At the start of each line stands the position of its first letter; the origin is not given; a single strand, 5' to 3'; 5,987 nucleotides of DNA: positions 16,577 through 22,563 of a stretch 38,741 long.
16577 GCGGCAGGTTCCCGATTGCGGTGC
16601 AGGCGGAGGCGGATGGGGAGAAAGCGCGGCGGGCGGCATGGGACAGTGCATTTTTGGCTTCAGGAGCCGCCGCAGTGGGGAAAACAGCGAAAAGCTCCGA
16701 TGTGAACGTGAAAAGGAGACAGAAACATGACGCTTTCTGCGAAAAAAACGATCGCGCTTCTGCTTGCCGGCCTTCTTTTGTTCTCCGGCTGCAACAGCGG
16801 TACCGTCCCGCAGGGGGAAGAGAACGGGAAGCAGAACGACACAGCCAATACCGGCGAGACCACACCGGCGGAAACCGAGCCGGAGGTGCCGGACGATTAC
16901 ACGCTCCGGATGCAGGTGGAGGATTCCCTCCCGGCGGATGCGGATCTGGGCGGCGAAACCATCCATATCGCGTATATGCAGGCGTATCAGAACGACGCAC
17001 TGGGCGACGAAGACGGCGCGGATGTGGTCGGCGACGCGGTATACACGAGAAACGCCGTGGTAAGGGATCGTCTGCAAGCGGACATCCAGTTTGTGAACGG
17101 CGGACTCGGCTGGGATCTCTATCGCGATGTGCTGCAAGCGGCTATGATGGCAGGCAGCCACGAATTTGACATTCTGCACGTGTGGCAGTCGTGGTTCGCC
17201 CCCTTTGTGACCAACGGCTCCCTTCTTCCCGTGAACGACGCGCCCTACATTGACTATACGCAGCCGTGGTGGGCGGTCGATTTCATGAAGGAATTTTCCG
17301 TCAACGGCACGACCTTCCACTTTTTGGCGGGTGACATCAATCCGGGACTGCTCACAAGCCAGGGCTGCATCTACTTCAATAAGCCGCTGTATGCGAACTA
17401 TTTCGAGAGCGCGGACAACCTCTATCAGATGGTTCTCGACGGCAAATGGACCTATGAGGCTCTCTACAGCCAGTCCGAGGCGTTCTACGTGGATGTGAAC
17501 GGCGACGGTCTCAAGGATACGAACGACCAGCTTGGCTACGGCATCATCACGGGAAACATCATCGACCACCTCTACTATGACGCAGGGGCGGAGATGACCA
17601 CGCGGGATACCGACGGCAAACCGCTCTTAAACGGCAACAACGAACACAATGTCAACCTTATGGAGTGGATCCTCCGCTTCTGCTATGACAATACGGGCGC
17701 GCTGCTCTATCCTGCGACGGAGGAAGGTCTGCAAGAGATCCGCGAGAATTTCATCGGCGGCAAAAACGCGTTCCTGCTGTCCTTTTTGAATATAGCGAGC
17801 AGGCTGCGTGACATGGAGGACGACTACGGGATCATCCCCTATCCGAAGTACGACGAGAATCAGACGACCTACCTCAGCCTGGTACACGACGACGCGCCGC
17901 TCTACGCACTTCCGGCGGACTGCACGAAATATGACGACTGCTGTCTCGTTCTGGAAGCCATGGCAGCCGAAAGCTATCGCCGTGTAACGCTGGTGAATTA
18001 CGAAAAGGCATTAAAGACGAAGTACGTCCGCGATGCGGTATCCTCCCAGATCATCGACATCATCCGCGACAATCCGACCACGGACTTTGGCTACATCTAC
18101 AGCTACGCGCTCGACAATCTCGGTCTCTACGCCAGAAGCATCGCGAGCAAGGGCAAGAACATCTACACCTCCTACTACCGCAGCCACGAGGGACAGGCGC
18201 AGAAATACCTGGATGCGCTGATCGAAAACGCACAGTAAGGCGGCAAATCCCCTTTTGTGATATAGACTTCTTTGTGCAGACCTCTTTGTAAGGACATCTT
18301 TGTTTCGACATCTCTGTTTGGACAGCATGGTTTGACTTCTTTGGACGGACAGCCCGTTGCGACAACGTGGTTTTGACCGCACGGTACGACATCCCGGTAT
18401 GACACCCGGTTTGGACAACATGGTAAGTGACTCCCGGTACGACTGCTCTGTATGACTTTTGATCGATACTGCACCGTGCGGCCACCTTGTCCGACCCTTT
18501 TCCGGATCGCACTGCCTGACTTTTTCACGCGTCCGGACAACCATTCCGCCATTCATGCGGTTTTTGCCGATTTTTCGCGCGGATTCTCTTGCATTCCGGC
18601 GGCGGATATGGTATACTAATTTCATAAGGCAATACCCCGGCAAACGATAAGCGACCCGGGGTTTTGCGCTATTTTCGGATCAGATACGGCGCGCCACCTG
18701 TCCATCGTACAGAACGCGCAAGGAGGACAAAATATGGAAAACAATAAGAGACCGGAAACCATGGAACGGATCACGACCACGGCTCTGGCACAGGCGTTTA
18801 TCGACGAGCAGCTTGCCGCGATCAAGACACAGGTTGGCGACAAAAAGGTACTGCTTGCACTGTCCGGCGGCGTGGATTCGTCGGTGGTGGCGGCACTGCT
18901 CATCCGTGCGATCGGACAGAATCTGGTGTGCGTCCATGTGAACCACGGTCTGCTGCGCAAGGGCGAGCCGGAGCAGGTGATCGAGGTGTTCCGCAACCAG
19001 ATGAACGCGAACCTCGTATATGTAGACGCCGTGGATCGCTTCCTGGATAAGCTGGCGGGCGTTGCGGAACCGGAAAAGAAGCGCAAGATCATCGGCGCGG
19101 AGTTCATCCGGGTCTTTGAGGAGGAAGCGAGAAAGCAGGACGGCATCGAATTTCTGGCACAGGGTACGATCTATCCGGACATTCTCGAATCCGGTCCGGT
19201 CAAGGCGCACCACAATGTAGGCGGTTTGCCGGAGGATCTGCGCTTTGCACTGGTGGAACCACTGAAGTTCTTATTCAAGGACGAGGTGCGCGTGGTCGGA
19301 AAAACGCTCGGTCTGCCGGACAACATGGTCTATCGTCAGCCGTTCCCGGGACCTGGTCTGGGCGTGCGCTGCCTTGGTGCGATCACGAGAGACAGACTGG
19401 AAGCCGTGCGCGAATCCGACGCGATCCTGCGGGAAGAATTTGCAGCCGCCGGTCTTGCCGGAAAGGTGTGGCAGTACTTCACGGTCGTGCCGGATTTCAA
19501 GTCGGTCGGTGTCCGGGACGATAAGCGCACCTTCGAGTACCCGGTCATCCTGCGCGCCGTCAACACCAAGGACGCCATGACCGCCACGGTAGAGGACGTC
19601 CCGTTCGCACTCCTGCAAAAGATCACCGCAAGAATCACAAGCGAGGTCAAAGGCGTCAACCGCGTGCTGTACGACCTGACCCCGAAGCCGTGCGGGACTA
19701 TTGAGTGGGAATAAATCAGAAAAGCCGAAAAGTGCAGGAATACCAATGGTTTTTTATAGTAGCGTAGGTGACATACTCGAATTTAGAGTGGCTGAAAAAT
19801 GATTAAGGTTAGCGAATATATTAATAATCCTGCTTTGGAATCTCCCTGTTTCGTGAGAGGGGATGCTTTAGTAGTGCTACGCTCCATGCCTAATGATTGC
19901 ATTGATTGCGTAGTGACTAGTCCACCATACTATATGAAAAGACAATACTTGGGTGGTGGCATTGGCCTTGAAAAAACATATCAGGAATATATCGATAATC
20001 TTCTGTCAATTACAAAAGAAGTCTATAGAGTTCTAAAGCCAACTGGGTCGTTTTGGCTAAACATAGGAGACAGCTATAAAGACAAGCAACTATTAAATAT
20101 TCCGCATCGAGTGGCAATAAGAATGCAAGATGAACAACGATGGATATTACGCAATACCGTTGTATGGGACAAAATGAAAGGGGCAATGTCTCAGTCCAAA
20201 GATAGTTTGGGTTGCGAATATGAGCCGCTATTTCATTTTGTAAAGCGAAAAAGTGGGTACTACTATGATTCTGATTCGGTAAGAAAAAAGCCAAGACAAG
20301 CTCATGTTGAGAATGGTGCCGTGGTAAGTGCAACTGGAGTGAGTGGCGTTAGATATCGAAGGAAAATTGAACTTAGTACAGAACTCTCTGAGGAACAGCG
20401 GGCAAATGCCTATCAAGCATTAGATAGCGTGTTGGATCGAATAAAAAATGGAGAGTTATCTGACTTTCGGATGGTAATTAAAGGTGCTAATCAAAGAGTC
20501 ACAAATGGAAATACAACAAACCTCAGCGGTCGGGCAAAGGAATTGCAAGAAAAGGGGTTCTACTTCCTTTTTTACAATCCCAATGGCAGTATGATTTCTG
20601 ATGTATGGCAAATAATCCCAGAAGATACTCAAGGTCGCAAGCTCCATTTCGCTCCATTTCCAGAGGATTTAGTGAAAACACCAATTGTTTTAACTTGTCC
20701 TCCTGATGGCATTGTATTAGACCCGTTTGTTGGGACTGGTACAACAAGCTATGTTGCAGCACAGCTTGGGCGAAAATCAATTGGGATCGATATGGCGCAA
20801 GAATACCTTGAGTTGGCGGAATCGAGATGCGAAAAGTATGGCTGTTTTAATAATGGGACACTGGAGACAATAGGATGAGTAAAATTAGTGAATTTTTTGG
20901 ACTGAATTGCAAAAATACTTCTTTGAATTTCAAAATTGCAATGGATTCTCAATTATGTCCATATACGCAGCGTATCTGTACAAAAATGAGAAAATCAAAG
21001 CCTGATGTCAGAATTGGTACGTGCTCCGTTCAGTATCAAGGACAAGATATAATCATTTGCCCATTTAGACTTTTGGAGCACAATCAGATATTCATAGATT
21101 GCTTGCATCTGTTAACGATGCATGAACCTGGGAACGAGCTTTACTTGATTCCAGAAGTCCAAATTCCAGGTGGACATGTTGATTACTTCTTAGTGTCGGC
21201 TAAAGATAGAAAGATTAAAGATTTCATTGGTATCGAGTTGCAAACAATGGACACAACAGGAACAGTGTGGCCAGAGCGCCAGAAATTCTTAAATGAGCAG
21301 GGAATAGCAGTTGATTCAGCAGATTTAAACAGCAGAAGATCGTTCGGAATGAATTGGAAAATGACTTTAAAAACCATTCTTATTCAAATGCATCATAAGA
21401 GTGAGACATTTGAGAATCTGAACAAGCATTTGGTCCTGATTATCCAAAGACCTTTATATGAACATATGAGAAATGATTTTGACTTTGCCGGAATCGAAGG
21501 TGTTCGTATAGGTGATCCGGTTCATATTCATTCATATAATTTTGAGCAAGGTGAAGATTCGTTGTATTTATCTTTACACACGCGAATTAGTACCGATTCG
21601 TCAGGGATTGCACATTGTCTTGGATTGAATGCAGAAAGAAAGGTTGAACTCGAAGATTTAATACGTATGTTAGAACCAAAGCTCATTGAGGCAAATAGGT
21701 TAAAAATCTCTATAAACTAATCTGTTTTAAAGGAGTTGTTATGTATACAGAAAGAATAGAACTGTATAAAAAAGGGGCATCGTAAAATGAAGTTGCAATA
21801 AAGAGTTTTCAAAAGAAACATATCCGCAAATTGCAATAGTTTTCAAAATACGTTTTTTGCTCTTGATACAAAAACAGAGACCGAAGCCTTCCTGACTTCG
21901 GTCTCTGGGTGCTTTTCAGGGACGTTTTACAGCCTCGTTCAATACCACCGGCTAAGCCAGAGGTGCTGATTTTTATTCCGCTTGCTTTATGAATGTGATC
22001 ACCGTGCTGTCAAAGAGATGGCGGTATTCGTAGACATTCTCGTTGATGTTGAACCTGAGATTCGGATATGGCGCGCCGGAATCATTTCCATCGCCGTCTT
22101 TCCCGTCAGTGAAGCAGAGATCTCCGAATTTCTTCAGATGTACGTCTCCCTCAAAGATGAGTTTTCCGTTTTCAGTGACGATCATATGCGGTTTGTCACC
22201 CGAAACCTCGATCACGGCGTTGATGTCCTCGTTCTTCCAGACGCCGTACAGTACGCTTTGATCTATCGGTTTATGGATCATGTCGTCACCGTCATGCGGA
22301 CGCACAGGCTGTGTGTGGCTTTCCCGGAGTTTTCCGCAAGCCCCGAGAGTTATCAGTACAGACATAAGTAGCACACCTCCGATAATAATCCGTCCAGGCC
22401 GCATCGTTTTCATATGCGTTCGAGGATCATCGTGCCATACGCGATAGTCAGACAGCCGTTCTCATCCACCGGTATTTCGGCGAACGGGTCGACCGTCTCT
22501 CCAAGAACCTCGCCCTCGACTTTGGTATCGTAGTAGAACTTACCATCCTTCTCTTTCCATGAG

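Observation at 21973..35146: Fifteen-gene, ~13 kb operon of SPFH, TPM, zinc-ribbon membrane proteins and lipoproteins: a PspA-less envelope system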

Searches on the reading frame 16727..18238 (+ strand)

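Call 36: search_protein_families(library=pfam, max_evalue=0.001, proteins=[window:16727-18238:+])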
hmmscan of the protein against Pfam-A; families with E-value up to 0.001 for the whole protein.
window:16727-18238:+ (503 aa): 1 family
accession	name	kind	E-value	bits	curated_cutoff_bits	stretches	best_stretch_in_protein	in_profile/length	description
PF01547.30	SBP_bac_1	-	0.00023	21.7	26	1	121-260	27-148/307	Bacterial extracellular solute-binding protein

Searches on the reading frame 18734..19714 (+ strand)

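Call 36: search_protein_families(library=pfam, max_evalue=0.001, proteins=[window:18734-19714:+])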
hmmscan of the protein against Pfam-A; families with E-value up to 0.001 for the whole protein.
window:18734-19714:+ (326 aa): 8 families
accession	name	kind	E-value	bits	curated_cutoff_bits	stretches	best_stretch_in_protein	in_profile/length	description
PF00958.27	GMP_synt_C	-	1.2e-38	131.5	27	1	234-325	1-92/92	GMP synthase C terminal domain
PF02540.23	NAD_synthase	-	8.3e-09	35.4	21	1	33-104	15-88/242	NAD synthase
PF01171.26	ATP_bind_3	-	2.3e-05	24.7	27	1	38-95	1-62/182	PP-loop family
PF03054.22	tRNA_Me_trans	-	6.4e-05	23.1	20.6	1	37-70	1-33/202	tRNA methyl transferase HUP domain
PF00733.27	Asn_synthase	-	0.00014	22.1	21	1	31-64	11-45/354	Asparagine synthase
PF00764.25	Arginosuc_synth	-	0.00019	22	27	1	38-105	1-67/162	Arginosuccinate synthase N-terminal HUP domain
PF02568.20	ThiI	-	0.00059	19.9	20.5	1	37-93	4-59/197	Thiamine biosynthesis protein (ThiI)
PF06508.19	QueC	-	0.00084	19.3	22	0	39-89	2-51/210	Queuosine biosynthesis protein QueC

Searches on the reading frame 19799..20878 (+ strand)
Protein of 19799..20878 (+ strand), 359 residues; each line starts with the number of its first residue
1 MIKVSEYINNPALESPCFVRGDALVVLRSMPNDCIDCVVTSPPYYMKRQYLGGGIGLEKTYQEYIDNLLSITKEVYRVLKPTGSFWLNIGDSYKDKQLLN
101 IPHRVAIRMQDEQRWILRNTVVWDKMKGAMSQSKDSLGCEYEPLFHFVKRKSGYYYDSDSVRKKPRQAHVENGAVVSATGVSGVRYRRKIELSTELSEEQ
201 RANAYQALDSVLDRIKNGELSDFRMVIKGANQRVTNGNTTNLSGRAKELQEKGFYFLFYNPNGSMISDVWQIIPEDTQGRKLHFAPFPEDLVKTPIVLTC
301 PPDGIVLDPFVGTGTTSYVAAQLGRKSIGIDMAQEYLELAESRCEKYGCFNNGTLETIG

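Call 36: search_protein_families(library=pfam, max_evalue=0.001, proteins=[window:19799-20878:+])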
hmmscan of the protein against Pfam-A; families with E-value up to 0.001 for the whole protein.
window:19799-20878:+ (359 aa): 5 families
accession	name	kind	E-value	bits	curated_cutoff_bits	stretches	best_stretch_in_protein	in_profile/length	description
PF01555.25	N6_N4_Mtase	-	1.9e-50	172.3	26.7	1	35-341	1-220/221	DNA methylase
PF13847.12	Methyltransf_31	-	2e-06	28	27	1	305-348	6-52/145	Methyltransferase domain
PF13649.12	Methyltransf_25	-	4.1e-05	24.6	27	0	306-349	1-46/97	Methyltransferase domain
PF08241.18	Methyltransf_11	-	8.6e-05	23.5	21.2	0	311-348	5-42/95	Methyltransferase domain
PF09445.16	Methyltransf_15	-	0.0004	20.4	22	0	305-351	3-49/165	RNA cap guanine-N2 methyltransferase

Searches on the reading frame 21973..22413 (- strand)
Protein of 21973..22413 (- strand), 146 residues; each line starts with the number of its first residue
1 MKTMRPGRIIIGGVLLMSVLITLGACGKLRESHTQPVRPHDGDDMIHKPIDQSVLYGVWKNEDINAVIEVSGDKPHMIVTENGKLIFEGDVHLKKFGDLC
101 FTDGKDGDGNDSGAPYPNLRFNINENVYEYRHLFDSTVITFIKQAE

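Call 4: search_protein_families(library=pfam, max_evalue=0.01, proteins=[window:21973-22413:-])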
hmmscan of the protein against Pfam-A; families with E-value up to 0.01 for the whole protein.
window:21973-22413:- (146 aa): 1 family
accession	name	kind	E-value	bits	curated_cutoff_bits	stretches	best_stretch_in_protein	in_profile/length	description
PF16339.10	DUF4969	-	0.0019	19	31.4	0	62-94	33-65/79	Domain of unknown function (DUF4969)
